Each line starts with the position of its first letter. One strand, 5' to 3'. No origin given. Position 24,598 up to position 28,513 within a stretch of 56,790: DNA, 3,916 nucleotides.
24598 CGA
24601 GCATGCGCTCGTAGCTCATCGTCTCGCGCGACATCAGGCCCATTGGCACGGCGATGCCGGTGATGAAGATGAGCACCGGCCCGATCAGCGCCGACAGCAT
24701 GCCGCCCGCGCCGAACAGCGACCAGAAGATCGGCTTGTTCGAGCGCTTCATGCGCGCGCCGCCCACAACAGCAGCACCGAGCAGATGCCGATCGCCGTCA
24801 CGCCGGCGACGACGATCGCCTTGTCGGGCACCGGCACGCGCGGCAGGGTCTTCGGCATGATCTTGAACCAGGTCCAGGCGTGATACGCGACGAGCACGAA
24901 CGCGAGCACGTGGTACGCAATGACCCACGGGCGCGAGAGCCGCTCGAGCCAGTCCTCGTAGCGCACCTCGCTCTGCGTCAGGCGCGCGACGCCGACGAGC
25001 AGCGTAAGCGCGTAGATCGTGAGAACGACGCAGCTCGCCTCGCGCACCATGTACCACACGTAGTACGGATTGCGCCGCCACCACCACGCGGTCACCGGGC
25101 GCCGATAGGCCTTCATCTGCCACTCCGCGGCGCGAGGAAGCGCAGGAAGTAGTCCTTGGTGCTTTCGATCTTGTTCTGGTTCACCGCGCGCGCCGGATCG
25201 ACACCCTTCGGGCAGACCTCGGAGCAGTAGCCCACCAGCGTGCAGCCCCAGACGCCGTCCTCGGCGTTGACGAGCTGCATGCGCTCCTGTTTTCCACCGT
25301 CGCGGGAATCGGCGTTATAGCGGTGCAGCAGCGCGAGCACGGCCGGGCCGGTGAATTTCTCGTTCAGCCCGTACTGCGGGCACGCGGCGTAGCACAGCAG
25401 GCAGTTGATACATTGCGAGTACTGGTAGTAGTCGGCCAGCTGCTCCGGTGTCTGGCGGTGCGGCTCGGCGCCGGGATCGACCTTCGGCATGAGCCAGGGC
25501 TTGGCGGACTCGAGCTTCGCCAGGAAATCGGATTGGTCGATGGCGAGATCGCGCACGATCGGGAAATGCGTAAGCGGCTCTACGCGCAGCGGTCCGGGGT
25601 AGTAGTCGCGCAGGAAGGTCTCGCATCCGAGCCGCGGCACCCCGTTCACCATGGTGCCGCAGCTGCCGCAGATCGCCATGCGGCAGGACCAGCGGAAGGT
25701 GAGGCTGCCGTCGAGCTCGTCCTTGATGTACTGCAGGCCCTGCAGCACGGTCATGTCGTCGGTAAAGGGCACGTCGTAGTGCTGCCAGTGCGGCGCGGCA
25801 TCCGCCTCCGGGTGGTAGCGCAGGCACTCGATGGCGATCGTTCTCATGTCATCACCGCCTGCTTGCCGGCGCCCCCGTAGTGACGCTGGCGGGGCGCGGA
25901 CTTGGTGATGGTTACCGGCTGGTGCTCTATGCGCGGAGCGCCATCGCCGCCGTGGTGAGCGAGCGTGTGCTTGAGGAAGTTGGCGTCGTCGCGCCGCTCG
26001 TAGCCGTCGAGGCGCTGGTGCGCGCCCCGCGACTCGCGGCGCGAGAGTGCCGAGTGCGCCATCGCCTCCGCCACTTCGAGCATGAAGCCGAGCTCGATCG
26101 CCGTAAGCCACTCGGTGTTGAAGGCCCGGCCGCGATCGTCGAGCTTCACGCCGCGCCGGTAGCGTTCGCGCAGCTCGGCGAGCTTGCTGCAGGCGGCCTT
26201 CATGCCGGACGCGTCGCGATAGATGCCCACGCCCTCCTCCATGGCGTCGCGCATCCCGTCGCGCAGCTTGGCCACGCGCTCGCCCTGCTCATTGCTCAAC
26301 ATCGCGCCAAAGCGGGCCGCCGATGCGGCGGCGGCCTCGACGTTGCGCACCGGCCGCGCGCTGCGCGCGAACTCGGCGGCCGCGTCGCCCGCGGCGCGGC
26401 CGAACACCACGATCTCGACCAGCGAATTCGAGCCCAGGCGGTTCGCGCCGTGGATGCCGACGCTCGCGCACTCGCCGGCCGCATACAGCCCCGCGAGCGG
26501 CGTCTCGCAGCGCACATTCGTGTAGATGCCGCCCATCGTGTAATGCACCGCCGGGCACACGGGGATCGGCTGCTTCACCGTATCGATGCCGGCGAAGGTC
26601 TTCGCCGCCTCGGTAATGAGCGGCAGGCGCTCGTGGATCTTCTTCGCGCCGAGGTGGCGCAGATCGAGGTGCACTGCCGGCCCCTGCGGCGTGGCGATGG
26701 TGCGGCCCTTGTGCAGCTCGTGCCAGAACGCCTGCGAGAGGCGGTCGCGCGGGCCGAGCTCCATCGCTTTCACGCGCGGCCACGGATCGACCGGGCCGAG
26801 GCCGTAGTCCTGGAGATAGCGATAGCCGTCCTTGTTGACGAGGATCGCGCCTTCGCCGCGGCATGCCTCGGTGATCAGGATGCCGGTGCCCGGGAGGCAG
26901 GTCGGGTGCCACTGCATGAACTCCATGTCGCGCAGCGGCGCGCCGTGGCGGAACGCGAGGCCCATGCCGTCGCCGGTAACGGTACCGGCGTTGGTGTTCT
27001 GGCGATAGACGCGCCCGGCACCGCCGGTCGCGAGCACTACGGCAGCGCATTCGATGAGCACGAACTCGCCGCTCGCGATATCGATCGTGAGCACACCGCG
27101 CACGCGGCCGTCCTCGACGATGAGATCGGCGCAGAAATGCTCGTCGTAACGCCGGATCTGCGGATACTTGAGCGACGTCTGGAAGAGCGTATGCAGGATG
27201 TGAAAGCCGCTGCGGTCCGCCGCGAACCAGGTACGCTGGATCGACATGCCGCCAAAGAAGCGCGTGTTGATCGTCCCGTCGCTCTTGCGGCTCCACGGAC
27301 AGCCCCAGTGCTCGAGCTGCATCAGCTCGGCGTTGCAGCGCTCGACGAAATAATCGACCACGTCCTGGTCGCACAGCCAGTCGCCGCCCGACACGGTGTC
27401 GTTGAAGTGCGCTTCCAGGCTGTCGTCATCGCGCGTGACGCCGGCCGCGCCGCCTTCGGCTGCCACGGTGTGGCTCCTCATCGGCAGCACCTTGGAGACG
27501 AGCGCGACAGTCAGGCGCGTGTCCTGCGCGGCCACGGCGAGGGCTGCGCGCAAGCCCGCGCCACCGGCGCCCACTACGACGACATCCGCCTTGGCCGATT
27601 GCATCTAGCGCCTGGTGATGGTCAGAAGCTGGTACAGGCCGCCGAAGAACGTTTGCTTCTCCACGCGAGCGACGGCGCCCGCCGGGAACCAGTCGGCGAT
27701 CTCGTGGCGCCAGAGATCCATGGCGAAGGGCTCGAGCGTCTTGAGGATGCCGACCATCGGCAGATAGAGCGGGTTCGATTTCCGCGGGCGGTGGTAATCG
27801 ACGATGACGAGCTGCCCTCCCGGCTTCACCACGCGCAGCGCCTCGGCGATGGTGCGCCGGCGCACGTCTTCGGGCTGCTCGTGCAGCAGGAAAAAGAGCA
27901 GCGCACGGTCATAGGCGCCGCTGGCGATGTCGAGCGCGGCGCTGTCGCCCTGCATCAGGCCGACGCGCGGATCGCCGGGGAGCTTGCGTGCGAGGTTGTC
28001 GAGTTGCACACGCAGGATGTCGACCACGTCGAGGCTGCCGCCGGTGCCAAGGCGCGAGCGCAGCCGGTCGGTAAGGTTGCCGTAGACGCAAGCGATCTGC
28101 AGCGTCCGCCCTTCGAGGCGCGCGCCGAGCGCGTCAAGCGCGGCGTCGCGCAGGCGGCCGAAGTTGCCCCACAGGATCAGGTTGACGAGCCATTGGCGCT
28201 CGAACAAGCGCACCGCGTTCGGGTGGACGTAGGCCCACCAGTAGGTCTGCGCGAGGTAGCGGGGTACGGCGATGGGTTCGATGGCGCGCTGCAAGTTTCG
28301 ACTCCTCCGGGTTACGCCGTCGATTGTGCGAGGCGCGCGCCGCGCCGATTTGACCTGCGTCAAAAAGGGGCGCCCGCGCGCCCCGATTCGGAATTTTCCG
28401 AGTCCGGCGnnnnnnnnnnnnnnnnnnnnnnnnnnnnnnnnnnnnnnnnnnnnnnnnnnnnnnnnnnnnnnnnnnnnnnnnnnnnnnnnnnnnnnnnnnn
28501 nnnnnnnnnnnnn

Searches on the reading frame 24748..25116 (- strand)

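Call 6: search_protein_families(library=pfam, proteins=[window:24748-25116:-], max_evalue=0.01)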
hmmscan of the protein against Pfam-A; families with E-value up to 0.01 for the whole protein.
window:24748-25116:- (122 aa): 1 family
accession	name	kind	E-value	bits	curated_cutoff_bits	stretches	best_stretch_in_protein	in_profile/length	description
PF02300.22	Fumarate_red_C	-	1.2e-34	119.6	24.2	1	2-120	4-126/127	Fumarate reductase subunit C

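Call 8: search_protein_families(library=ncbifam, proteins=[window:24748-25116:-], max_evalue=0.001)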
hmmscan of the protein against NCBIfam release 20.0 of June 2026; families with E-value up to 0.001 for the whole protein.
window:24748-25116:- (122 aa): 3 families
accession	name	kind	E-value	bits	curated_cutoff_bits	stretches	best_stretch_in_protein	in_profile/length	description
NF003445.0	PRK04987.1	equivalog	2.6e-22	79.4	143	1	2-117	6-125/130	fumarate reductase subunit FrdC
NF010126.0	PRK13603.1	equivalog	7.1e-13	49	234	1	1-119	1-123/126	fumarate reductase subunit C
TIGR02968.1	succ_dehyd_anc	equivalog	8.6e-06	25.9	41.8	1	20-81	7-65/105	succinate dehydrogenase, hydrophobic membrane anchor protein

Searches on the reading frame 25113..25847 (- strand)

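Call 6: search_protein_families(library=pfam, proteins=[window:25113-25847:-], max_evalue=0.01)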
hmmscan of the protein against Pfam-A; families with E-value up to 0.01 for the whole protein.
window:25113-25847:- (244 aa): 11 families
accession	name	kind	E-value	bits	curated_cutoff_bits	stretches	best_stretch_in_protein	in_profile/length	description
PF13085.11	Fer2_3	-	3.3e-32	111.1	27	1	6-109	2-106/107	2Fe-2S iron-sulfur cluster binding domain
PF13237.11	Fer4_10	-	4.4e-13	49.4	25.5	1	140-213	3-53/53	4Fe-4S dicluster domain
PF13183.11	Fer4_8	-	1.9e-11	44.8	27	1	144-216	3-68/68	4Fe-4S dicluster domain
PF13534.11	Fer4_17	-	1.9e-07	32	22.2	1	145-217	1-61/61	4Fe-4S dicluster domain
PF12838.12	Fer4_7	-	2.8e-06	28.1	27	1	145-216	1-52/52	4Fe-4S dicluster domain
PF13187.11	Fer4_9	-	2.9e-06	27.7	27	1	137-158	34-49/52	4Fe-4S dicluster domain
PF13484.11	Fer4_16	-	1.1e-05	26.5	30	1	145-214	1-65/66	4Fe-4S double cluster binding domain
PF13746.11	Fer4_18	-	8e-05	23.3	27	0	188-221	47-80/114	4Fe-4S dicluster domain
PF00037.32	Fer4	-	0.0021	18.2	21.1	1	143-158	5-20/24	4Fe-4S binding domain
PF12837.12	Fer4_6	-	0.004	17.5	25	1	141-159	4-21/24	4Fe-4S binding domain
PF00111.32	Fer2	-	0.0088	16.4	21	0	38-69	23-50/77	2Fe-2S iron-sulfur cluster binding domain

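Call 8: search_protein_families(library=ncbifam, proteins=[window:25113-25847:-], max_evalue=0.001)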
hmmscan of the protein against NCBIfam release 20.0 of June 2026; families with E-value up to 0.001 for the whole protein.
window:25113-25847:- (244 aa): 15 families
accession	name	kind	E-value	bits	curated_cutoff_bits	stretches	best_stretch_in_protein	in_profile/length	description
NF009051.0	PRK12385.1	equivalog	4.9e-114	379.8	333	1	2-241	5-244/244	succinate dehydrogenase/fumarate reductase iron-sulfur subunit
TIGR00384.1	dhsB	subfamily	7.6e-81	270.8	88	1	9-226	2-222/222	succinate dehydrogenase and fumarate reductase iron-sulfur protein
NF004616.0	PRK05950.1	subfamily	2.1e-71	239.8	228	1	3-227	5-231/238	succinate dehydrogenase iron-sulfur subunit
NF009226.0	PRK12576.1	equivalog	6.7e-67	226.1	344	1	3-226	9-234/317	succinate dehydrogenase/fumarate reductase iron-sulfur subunit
NF010071.0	PRK13552.1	equivalog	3.7e-48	163.9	264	1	2-217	3-223/241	fumarate reductase iron-sulfur subunit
NF009227.0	PRK12577.1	equivalog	1.8e-46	158.3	349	1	6-226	5-235/330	succinate dehydrogenase/fumarate reductase iron-sulfur subunit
NF004898.0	PRK06259.1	equivalog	1.5e-45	155.8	385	1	1-224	1-211/488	fumarate reductase (CoM/CoB) subunit TfrB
NF009225.0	PRK12575.1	subfamily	7.9e-42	143.3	443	1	6-225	7-226/235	succinate dehydrogenase/fumarate reductase iron-sulfur subunit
NF006391.0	PRK08640.1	equivalog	3.3e-39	134.3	244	1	11-238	13-248/254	succinate dehydrogenase iron-sulfur subunit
NF009052.0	PRK12386.1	equivalog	5.6e-28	97.7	256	1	18-216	16-217/255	succinate dehydrogenase/fumarate reductase iron-sulfur subunit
NF042952.1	MFR_FeS_SdhB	equivalog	8.8e-27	93.9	600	1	32-230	28-232/320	8-methylmenaquinol:fumarate reductase iron-sulfur subunit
NF005746.0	PRK07570.1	subfamily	2e-20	73.2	243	1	28-219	27-231/250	succinate dehydrogenase/fumarate reductase iron-sulfur subunit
NF008369.0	PRK11168.1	equivalog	7.1e-07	28.4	278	1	142-230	9-88/401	anaerobic glycerol-3-phosphate dehydrogenase subunit C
TIGR02936.1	fdxN_nitrog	equivalog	0.0002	21.4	80.55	1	142-215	19-85/91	ferredoxin III, nif-specific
NF043039.1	HgcAB_like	equivalog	0.00063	19.4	285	0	188-219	291-319/350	HgcAB-like fusion protein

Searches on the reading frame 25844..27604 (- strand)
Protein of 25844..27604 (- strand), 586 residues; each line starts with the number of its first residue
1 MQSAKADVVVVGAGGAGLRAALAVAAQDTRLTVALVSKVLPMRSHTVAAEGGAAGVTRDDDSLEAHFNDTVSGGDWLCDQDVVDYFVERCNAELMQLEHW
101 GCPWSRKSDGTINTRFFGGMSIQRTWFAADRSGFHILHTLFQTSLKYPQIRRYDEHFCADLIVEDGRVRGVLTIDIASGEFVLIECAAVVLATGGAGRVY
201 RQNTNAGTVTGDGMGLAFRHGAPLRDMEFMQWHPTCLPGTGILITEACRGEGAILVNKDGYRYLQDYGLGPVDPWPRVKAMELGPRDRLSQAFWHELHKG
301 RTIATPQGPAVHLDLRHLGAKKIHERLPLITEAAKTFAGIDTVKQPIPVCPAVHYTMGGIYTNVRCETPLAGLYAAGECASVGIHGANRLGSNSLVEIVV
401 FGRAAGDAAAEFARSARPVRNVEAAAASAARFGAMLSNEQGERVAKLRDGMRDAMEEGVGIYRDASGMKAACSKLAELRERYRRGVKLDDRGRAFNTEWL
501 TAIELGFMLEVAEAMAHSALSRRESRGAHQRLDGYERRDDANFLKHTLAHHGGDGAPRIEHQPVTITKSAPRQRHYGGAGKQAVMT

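Call 6: search_protein_families(library=pfam, proteins=[window:25844-27604:-], max_evalue=0.01)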
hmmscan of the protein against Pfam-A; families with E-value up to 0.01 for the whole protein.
window:25844-27604:- (586 aa): 8 families
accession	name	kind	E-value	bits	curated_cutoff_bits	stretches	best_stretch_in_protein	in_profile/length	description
PF00890.30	FAD_binding_2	-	4e-111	372.6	20.4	1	7-395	1-414/414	FAD binding domain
PF02910.25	Succ_DH_flav_C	-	2.9e-40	137.7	20.8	1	449-576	2-130/130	Fumarate reductase flavoprotein C-term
PF07992.20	Pyr_redox_2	-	7.1e-08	32.6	26.1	1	7-89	2-82/291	Pyridine nucleotide-disulphide oxidoreductase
PF03486.20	HI0933_like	-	1.5e-05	25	50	1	7-379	2-219/244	HI0933-like protein Rossmann domain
PF01946.23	Thi4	-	0.00027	20.7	26.2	1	3-39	15-50/235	Thi4 family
PF01134.28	GIDA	-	0.0015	18.1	22.1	0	7-30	1-24/391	Glucose inhibited division protein A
PF05834.18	Lycopene_cycl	-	0.0023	17.5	23.4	1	7-38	1-34/380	Lycopene cyclase protein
PF01266.30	DAO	-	0.0041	17.1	27.9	1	7-54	1-46/353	FAD dependent oxidoreductase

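Call 8: search_protein_families(library=ncbifam, proteins=[window:25844-27604:-], max_evalue=0.001)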
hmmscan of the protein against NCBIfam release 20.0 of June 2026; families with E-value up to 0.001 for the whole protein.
window:25844-27604:- (586 aa): 37 families (the best 25 are shown)
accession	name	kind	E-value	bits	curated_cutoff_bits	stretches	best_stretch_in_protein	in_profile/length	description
NF006686.0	PRK09231.1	equivalog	1.8e-295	981.2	854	1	1-582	1-587/598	fumarate reductase (quinol) flavoprotein subunit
TIGR01176.1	fum_red_Fp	equivalog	5.7e-276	916.7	932.7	1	4-577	2-580/580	fumarate reductase (quinol) flavoprotein subunit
TIGR01812.1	sdhA_frdA_Gneg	subfamily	2.4e-222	739.4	567.3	1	7-576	1-568/568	succinate dehydrogenase or fumarate reductase, flavoprotein subunit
NF004724.0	PRK06069.1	subfamily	3.6e-209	695.7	826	1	2-576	2-577/577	succinate dehydrogenase/fumarate reductase flavoprotein subunit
TIGR01816.1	sdhA_forward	equivalog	4.8e-175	583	727.35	1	5-572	2-580/584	succinate dehydrogenase flavoprotein subunit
NF004613.0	PRK05945.1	equivalog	4.7e-164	547.1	824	1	5-576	3-575/575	succinate dehydrogenase/fumarate reductase flavoprotein subunit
NF005037.0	PRK06452.1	equivalog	9.8e-145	483.3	862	1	1-576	1-566/566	succinate dehydrogenase flavoprotein subunit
NF004900.0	PRK06263.1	equivalog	1.7e-129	432.9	718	1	3-550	5-535/546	fumarate reductase (CoM/CoB) subunit TfrA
NF042982.1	MFR_Fp_SdhA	equivalog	4.7e-128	428.3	1100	1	6-569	48-606/612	8-methylmenaquinol:fumarate reductase flavoprotein subunit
NF006383.0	PRK08626.1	equivalog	5.2e-124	414.9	663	1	1-578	1-600/657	fumarate reductase flavoprotein subunit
NF005866.0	PRK07803.1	equivalog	2.7e-120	402.4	819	1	4-548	7-580/631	fumarate reductase/succinate dehydrogenase flavoprotein subunit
TIGR00551.1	nadB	equivalog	2.7e-117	392.5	452.75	1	5-533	2-487/489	L-aspartate oxidase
NF005636.0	PRK07395.1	subfamily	4.4e-110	368.6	723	1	4-548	11-546/560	L-aspartate oxidase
NF005867.0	PRK07804.1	equivalog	4.4e-107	358.6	639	1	4-561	17-541/548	L-aspartate oxidase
NF005701.0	PRK07512.1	equivalog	7e-105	351.3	528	1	3-549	7-498/516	L-aspartate oxidase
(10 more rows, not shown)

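Call 32: find_encoding_contigs(protein=window:25844-27604:-, flank=10000, max_places=5)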
Protein window:25844-27604:- (586 aa): no gene with exactly this product is on record in the collection.

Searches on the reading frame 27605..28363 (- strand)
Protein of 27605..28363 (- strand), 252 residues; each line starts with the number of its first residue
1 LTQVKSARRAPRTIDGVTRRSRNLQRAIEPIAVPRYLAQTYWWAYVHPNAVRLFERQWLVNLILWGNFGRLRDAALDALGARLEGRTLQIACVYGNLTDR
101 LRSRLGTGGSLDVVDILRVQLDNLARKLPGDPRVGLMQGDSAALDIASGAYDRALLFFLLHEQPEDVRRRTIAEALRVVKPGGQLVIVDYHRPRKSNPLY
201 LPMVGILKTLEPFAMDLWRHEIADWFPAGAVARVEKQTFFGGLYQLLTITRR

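Call 6: search_protein_families(library=pfam, proteins=[window:27605-28363:-], max_evalue=0.01)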
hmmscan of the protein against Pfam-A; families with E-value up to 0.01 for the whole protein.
window:27605-28363:- (252 aa): 5 families
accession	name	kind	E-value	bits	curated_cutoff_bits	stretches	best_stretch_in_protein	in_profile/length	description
PF13649.12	Methyltransf_25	-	4e-11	43.9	27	1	88-183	2-97/97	Methyltransferase domain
PF08241.18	Methyltransf_11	-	7.5e-09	36.6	21.2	1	88-187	1-95/95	Methyltransferase domain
PF01209.24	Ubie_methyltran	-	2.3e-08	34.1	20.1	1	73-194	37-158/233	ubiE/COQ5 methyltransferase family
PF08242.18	Methyltransf_12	-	6.4e-06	27.3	30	1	88-185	1-98/98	Methyltransferase domain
PF11720.13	Inhibitor_I78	-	0.0083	16.6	23.6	0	165-193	20-47/65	Peptidase inhibitor I78 family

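Call 8: search_protein_families(library=ncbifam, proteins=[window:27605-28363:-], max_evalue=0.001)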
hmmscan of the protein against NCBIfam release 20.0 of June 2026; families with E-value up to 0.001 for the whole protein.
window:27605-28363:- (252 aa): 9 families
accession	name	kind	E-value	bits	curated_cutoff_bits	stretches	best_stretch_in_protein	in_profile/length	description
NF038261.1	rhodoquin_RquA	equivalog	1.9e-87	292.6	175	1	33-251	1-218/218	rhodoquinone biosynthesis methyltransferase RquA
NF043040.1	corrin_prot_MT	hypoth_equivalog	3.5e-08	33.2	180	1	59-196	18-156/216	corrinoid protein-associated methyltransferase CpaM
NF001244.0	PRK00216.1-5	equivalog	2.4e-07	30.3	216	1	72-199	37-164/236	bifunctional demethylmenaquinone methyltransferase/2-methoxy-6-polyprenyl-1,4-benzoquinol methylase UbiE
TIGR01934.1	MenG_MenH_UbiE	subfamily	2.3e-06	27.1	158.35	1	72-195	28-149/223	ubiquinone/menaquinone biosynthesis methyltransferase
NF001240.0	PRK00216.1-1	equivalog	3.7e-06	26.2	378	1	73-194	53-175/251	bifunctional demethylmenaquinone methyltransferase/2-methoxy-6-polyprenyl-1,4-benzoquinol methylase UbiE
NF052510.1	methyltran_MpqE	exception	3.8e-06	26.5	335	1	70-195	33-159/234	methyl-plastoquinone biosynthesis methyltransferase MpqE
NF001241.0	PRK00216.1-2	equivalog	1.7e-05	24.6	327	1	70-195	38-155/231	demethylmenaquinone methyltransferase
NF001243.0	PRK00216.1-4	equivalog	1.7e-05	24.3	235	1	62-194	26-158/237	demethylmenaquinone methyltransferase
TIGR02752.1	MenG_heptapren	equivalog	0.00016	21.2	419.85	1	71-194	33-156/231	demethylmenaquinone methyltransferase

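Call 19: find_related_loci(query=window:27605-28363:-, collection=genome_contigs, flank=10000)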
Query window:27605-28363:- (252 aa) in genome_contigs; peptide patterns used: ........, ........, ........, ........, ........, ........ (x = any residue, [..] = any of these).
363 stretches matched a pattern; 275 encode a relative of the query (tblastn E <= 1e-3); the best 80 are kept; 80 distinct loci.
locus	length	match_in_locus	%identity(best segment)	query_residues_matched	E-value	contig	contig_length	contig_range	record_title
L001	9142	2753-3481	83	9-251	8e-137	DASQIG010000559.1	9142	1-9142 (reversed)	MAG TPA_asm: Burkholderiales bacterium isolate SMAG_U11853 k141_713506, whole genome shotgun sequence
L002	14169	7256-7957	80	12-251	2e-125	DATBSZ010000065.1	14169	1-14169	MAG TPA_asm: Burkholderiales bacterium isolate SMAG_U4170 k141_1921230, whole genome shotgun sequence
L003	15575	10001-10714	76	11-251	2e-120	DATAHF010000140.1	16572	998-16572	MAG TPA_asm: Burkholderiales bacterium isolate SMAG_U6848 k141_3223946, whole genome shotgun sequence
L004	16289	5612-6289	81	27-251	1e-120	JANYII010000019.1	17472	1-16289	MAG: Betaproteobacteria bacterium isolate GL140_2_metabinner_39 GL140_2_k141_2102234, whole genome shotgun sequence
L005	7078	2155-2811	81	31-251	5e-120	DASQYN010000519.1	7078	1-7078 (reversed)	MAG TPA_asm: Burkholderiales bacterium isolate SMAG_U11066 k141_219659, whole genome shotgun sequence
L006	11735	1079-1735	81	31-251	1e-119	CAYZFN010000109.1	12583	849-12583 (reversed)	MAG TPA_asm: uncultured Enterobacteriaceae bacterium isolate binchicken_co279_116 genome assembly, contig: k141_2840991,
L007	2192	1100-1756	78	31-251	3e-120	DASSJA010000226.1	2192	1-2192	MAG TPA_asm: Burkholderiales bacterium isolate SMAG_U1103 k141_304438, whole genome shotgun sequence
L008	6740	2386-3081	74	20-250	8e-113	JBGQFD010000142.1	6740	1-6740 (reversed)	MAG: Gammaproteobacteria bacterium isolate OBJ2_061818_090_61 k141_1581791_length_6740_cov_11.3534, whole genome shotgun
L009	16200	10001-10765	69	1-250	2e-111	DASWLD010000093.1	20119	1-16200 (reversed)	MAG TPA_asm: Burkholderiales bacterium isolate SMAG_U2939 k141_114366, whole genome shotgun sequence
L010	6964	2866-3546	75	27-252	1e-110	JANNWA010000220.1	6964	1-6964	MAG: Pseudomonadota bacterium isolate VAR_34_metabat_426 VAR_34_k141_372633, whole genome shotgun sequence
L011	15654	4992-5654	75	31-250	6e-110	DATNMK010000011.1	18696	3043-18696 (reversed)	MAG TPA_asm: Burkholderiales bacterium isolate SMAG_U11477 k141_490516, whole genome shotgun sequence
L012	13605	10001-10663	75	29-250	3e-109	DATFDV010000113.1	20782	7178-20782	MAG TPA_asm: Burkholderiales bacterium isolate SMAG_U8590 k141_534353, whole genome shotgun sequence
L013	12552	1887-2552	72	30-250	1e-105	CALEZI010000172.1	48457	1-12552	MAG TPA_asm: uncultured Rhodanobacteraceae bacterium isolate SRR1506987_bin.164_CONCOCT_v1.1_MAG genome assembly, contig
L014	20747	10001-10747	65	2-250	4e-105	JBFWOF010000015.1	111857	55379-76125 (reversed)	MAG: Lysobacterales bacterium isolate CA_2019_TPBF_13 NODE_1583_length_111857_cov_6.964244_TPBF, whole genome shotgun se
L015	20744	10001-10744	65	3-250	2e-105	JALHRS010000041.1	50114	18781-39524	MAG: Lysobacterales bacterium isolate maxbin.218_sub c_000000003420, whole genome shotgun sequence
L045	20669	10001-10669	68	32-251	1e-92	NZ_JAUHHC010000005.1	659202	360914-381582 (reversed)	Roseateles violae strain PFR6 contig5, whole genome shotgun sequence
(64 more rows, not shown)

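Call 62: search_protein_families(library=pfam, proteins=[L045:7402-9573:+, L045:7429-9075:-, L045:14972-17290:+, L045:15776-17254:-, L045:14924-15760:-, L045:11185-11799:+, L012:11514-13010:-, L012:11999-12901:+, L012:12905-13393:+, L012:6280-6876:+], max_evalue=0.00001)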
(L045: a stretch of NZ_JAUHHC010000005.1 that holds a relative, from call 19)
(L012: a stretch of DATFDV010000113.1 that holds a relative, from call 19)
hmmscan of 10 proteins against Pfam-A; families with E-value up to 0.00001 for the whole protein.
L045:7402-9573:+ (723 aa): 0 families

L045:7429-9075:- (548 aa): 1 family
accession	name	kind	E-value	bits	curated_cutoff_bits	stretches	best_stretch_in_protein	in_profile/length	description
PF00118.29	Cpn60_TCP1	-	7.4e-77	259.5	34.3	1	23-523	1-488/490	TCP-1/cpn60 chaperonin family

L045:14972-17290:+ (772 aa): 0 families

L045:15776-17254:- (492 aa): 1 family
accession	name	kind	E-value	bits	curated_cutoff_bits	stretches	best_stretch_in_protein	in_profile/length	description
PF09423.15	PhoD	-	1.5e-07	31.3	27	1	115-240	4-130/343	PhoD-like phosphatase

L045:14924-15760:- (278 aa): 0 families

L045:11185-11799:+ (204 aa): 3 families
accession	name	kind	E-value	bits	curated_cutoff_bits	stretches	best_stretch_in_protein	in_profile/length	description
PF03264.19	Cytochrom_NNT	-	6.2e-73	244.6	24.1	1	17-186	5-173/174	NapC/NirT cytochrome c family, N-terminal region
PF02085.21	Cytochrom_CIII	-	6.3e-08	33.3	22.9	0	135-183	43-88/101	Class III cytochrome C family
PF14537.11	Cytochrom_c3_2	-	4.6e-06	27.5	25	0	133-179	21-66/79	Cytochrome c3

L012:11514-13010:- (498 aa): 0 families

L012:11999-12901:+ (300 aa): 0 families

L012:12905-13393:+ (162 aa): 0 families

L012:6280-6876:+ (198 aa): 1 family
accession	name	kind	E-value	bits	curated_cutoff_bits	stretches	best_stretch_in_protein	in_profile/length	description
PF03264.19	Cytochrom_NNT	-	4.8e-61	205.9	24.1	1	21-187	7-173/174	NapC/NirT cytochrome c family, N-terminal region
